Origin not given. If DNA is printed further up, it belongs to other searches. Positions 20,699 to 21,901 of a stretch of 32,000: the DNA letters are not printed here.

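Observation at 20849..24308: Inverted, translationally coupled operon: large serine recombinase plus two ParB/RepB-like paralogues inside the prophage late region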

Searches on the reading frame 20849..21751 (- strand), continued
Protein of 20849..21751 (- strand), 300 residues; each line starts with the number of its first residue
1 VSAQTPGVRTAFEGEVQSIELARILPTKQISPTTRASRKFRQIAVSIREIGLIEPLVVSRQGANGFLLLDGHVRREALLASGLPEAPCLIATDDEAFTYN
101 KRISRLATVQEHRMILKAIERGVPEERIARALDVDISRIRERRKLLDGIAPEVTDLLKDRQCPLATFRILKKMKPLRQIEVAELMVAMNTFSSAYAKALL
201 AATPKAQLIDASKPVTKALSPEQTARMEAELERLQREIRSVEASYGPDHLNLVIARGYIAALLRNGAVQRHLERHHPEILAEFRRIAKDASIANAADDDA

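Call 71: search_protein_families(library=pfam, proteins=[L029:7050-7436:-, L001:3083-3490:-, L070:7000-7389:-, L029:11202-14690:+, L029:14994-15869:+, L009:5942-6280:-], max_evalue=0.01)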
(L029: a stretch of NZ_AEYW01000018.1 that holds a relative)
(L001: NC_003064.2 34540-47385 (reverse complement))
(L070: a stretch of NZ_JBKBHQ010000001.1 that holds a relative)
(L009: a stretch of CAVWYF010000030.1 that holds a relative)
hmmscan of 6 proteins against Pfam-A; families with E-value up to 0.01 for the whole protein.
L029:7050-7436:- (128 aa): 0 families

L001:3083-3490:- (135 aa): 0 families

L070:7000-7389:- (130 aa): 0 families

L029:11202-14690:+ (1162 aa): 1 family
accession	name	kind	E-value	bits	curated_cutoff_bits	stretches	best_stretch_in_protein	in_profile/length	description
PF04851.21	ResIII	-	0.0017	18.7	22.5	1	297-423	22-151/164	Type III restriction enzyme, res subunit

L029:14994-15869:+ (291 aa): 2 families
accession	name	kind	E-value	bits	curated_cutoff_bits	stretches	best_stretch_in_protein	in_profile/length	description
PF16289.11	PIN_12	-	4.6e-15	56.9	32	1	5-185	1-172/172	PIN domain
PF18476.7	PIN_8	-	7e-07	29.8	26.1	1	6-123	3-99/227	PIN like domain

L009:5942-6280:- (113 aa): 0 families

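Call 94: get_annotated_region(hit=H7, flank=6000)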
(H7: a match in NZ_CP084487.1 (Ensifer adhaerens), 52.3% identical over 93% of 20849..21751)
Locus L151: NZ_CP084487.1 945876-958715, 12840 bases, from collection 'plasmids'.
description: Ensifer adhaerens strain E-60 plasmid p-1, complete sequence
organism: Ensifer adhaerens (NCBI taxid 106592)
taxonomy: Bacteria; Pseudomonadota; Alphaproteobacteria; Hyphomicrobiales; Rhizobiaceae; Ensifer; Ensifer adhaerens
host: -; source: cellculture,soil; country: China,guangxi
typing (MOB-suite, as given by PLSDB): non-mobilizable
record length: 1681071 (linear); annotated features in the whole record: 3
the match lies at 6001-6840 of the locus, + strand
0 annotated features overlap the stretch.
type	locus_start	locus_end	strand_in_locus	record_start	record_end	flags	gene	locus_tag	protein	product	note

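Call 99: predict_structure(alignment_id=A8)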
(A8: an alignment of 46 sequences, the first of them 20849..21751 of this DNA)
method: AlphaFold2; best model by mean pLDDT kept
length: 300 residues; sequences in the alignment: 46
mean_pLDDT: 69.6   pTM: 0.41
mean pLDDT of the five models: 69.6, 63.2, 62.7, 60.8, 56.9
residues with pLDDT >= 90: 13; 70-90: 151; 50-70: 92; < 50: 44
segments of 3 or more residues with pLDDT < 50: 1-7, 100-107, 212-220, 237-242, 290-300
pLDDT, mean of each block of 10 residues (from residue 1): 47 83 87 82 82 83 84 89 88 61 47 67 71 67 67 66 74 75 73 76 66 44 57 52 54 73 80 86 74 33
secondary structure, 60 per line:
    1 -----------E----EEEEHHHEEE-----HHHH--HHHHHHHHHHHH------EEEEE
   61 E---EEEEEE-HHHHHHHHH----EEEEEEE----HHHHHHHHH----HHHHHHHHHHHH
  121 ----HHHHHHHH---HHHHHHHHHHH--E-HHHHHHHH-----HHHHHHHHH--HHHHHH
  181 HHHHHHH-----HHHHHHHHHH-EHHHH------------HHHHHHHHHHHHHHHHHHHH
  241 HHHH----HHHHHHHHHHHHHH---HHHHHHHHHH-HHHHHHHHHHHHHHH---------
elements in order: E17-20 E24-26 H32-35 H38-49 E56-61 E65-70 H72-80 E85-91 H96-104 H109-120 H125-132 H136-146 H151-158 H164-172 H175-187 H193-202 H205-208 H221-244 H249-262 H266-275 H277-291

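Call 101: fold_search(model_id=the predicted structure, library=pdb)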
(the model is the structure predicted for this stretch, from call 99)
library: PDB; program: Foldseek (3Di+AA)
matches with E <= 10: 120; with E <= 0.001: 29
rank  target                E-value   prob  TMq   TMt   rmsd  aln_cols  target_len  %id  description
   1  7ng0                  7.6e-07  1.00  0.28  0.39   9.8       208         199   22  Crystal structure of N- and C-terminally truncated Geobacillus thermoleovorans nucleoid occlusion protein Noc (released 2021-02-17)
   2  7nfu_B                2.1e-06  1.00  0.25  0.35  11.8       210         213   21  Crystal structure of C-terminally truncated Geobacillus thermoleovorans nucleoid occlusion protein Noc (released 2021-02-17)
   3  7nfu_A                2.2e-06  1.00  0.25  0.33  11.3       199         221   22  Crystal structure of C-terminally truncated Geobacillus thermoleovorans nucleoid occlusion protein Noc (released 2021-02-17)
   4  7bnk_B                2.3e-06  1.00  0.28  0.40   9.4       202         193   18  Crystal structure of ParB from Myxococcus xanthus bound to CDP and Monothiophosphate (released 2021-09-08)
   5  7bnr_A                4.6e-06  1.00  0.28  0.39   8.9       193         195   19  Crystal structure of a ParB Q52A mutant from Myxococcus xanthus bound to CTPyS (released 2021-09-08)
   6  7bnk_A                4.8e-06  1.00  0.29  0.42   9.0       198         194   17  Crystal structure of ParB from Myxococcus xanthus bound to CDP and Monothiophosphate (released 2021-09-08)
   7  7ol9_B                9.6e-06  1.00  0.25  0.35  15.3       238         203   18  Crystal structure of C-terminally truncated Bacillus subtilis nucleoid occlusion protein (Noc) complexed to the Noc-bi (released 2022-03-09)
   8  1vz0_F                1.0e-05  1.00  0.23  0.33  15.5       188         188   26  Chromosome segregation protein Spo0J from Thermus thermophilus (released 2004-07-19)
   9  6sdk_A                1.2e-05  1.00  0.28  0.39   9.5       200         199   18  Crystal structure of bacterial ParB dimer bound to CDP (released 2019-10-23)
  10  7o0n_A                1.5e-05  1.00  0.28  0.40   9.1       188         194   18  Crystal structure of a ParB E93A mutant from Myxococcus xanthus bound to CDP and monothiophosphate (released 2021-09-15)
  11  6sdk_B                1.8e-05  1.00  0.29  0.41   9.2       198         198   16  Crystal structure of bacterial ParB dimer bound to CDP (released 2019-10-23)
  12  7bm8_A                2.8e-05  1.00  0.29  0.45   7.6       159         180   19  Crystal structure of the C-terminally truncated chromosome-partitioning protein ParB from Caulobacter crescentus compl (released 2021-04-28)
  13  1vz0_A                3.0e-05  1.00  0.23  0.33  15.6       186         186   26  Chromosome segregation protein Spo0J from Thermus thermophilus (released 2004-07-19)
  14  1vz0_H                3.4e-05  1.00  0.23  0.33  15.5       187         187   26  Chromosome segregation protein Spo0J from Thermus thermophilus (released 2004-07-19)
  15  7bnr_B                3.7e-05  1.00  0.27  0.38   9.2       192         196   19  Crystal structure of a ParB Q52A mutant from Myxococcus xanthus bound to CTPyS (released 2021-09-08)
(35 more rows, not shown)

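Call 106: search_protein_families(library=pfam, proteins=[L071:285-1511:-, L071:789-1451:+, L044:420-2018:-], max_evalue=0.001)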
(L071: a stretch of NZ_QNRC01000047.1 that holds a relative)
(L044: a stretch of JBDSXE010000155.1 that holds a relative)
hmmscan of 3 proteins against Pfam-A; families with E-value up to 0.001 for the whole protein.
L071:285-1511:- (408 aa): 2 families
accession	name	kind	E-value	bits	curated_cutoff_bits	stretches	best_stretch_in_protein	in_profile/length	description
PF02661.23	Fic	-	1.4e-18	67.9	24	1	158-259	3-93/93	Fic/DOC family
PF13784.11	Fic_N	-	1.1e-14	54.6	26.7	1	64-147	4-80/82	Fic/DOC family N-terminal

L071:789-1451:+ (220 aa): 0 families

L044:420-2018:- (532 aa): 1 family
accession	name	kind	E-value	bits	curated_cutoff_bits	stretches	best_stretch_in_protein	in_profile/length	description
PF02661.23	Fic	-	7.6e-14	52.8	24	1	267-373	1-93/93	Fic/DOC family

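Call 107: search_protein_families(library=phrogs, proteins=[window:20849-21751:-, L029:7050-7436:-], max_evalue=0.001)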
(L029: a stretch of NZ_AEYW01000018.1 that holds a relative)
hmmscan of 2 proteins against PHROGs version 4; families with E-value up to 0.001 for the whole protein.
window:20849-21751:- (300 aa): 11 families
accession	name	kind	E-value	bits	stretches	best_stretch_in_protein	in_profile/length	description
phrog_31451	-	unknown function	1.2e-49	170.1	1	16-293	10-288/298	-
phrog_4715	-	DNA, RNA and nucleotide metabolism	1.3e-10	41.3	1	18-102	149-239/630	ParB-like partition protein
phrog_6218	-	DNA, RNA and nucleotide metabolism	9.9e-10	39.1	1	41-189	28-185/506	ParB-like partition protein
phrog_1033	-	DNA, RNA and nucleotide metabolism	1.1e-09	39.6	1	37-231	55-260/334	ParB-like partition protein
phrog_498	-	other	3.7e-07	30.1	1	11-93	30-109/633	DNA methyltransferase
phrog_620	-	DNA, RNA and nucleotide metabolism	2.2e-05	25.6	1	37-93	29-84/217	ParB-like partition protein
phrog_3264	-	DNA, RNA and nucleotide metabolism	5.6e-05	23.9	1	14-98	47-124/337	ParB-like partition protein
phrog_26387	-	DNA, RNA and nucleotide metabolism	0.00014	22.4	1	28-100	21-93/252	ParB-like partition nuclease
phrog_930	-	DNA, RNA and nucleotide metabolism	0.00015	22.7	1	34-93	24-79/223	ParB-like partition protein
phrog_3951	-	unknown function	0.00039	21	1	16-102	18-109/301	-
phrog_5475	-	unknown function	0.00069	19.5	1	37-98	23-79/458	-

L029:7050-7436:- (128 aa): 1 family
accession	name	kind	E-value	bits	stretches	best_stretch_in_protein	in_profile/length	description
phrog_23106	-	unknown function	5.6e-09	37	1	16-87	7-78/102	-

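Call 120: search_protein_families(library=padloc, alignment_id=A7, max_evalue=0.00001)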
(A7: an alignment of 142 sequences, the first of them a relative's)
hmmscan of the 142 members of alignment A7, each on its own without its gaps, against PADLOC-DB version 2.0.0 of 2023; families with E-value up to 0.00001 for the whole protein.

A. member 1, L002:1932-2858:- (308 aa): 2 families
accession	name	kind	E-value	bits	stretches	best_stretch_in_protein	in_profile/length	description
PDLC04132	HNH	-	8.6e-24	82.1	1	175-299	144-266/286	-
PDLC03546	HNH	-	3.3e-10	37.5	1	179-265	153-240/282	Type II restriction enzyme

B. families by the number of members that match (of 142 scanned): 135 families (the first 25 are shown)
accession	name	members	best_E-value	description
PDLC03229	MTase_II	2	5.9e-88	Type II methyltransferase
PDLC03963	SoFic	2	2.4e-49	-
PDLC03371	MTase_II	2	2.1e-30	Type II methyltransferase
PDLC04839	PDC-S04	2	4.7e-30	-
PDLC03299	MTase_II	2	3.8e-22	Type II methyltransferase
PDLC03308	MTase_II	2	4.6e-17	Type II methyltransferase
PDLC03353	MTase_II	2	7.6e-17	Type II methyltransferase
PDLC04840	PDC-S04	2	7.7e-17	-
PDLC03228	MTase_II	2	1e-16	Type II methyltransferase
PDLC03265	MTase_II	2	3.5e-16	Type II methyltransferase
PDLC03320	MTase_II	2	6.8e-16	Type II methyltransferase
PDLC03339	MTase_II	2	1.5e-15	Type II methyltransferase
PDLC03216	MTase_II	2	2.7e-14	Type II methyltransferase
PDLC01086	C3a186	2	9e-14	"C-3?,4? desaturase"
PDLC03387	MTase_II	2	1.6e-13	Type II methyltransferase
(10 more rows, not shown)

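Call 122: search_protein_representatives(protein=window:20849-21751:-)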
Query: 300 residues. Proteins with E-value up to 0.001 (for the whole library): 2552; up to 1e-10: 1111; up to 1e-30: 280. The best 150 are listed.
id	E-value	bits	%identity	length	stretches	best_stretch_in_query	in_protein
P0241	2.6e-87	309.3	53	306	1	4-289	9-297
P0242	7.5e-85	301.2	51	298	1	10-289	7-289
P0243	3.2e-84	299.2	52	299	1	7-293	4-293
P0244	4.0e-83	295.6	52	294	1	8-292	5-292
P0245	2.9e-81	289.5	51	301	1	7-291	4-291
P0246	6.8e-80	285.0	49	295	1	7-294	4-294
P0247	1.3e-79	284.0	51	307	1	8-291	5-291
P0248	5.5e-78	278.7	48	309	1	8-292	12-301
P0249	1.0e-77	277.9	51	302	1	7-287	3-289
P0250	1.2e-77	277.6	49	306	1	8-292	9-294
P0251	4.9e-77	275.6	51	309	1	7-287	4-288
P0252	1.7e-76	273.9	48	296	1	8-289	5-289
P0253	1.3e-75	270.9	53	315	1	8-287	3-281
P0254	1.2e-74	267.7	47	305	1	7-297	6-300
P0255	1.5e-74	267.5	48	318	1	8-297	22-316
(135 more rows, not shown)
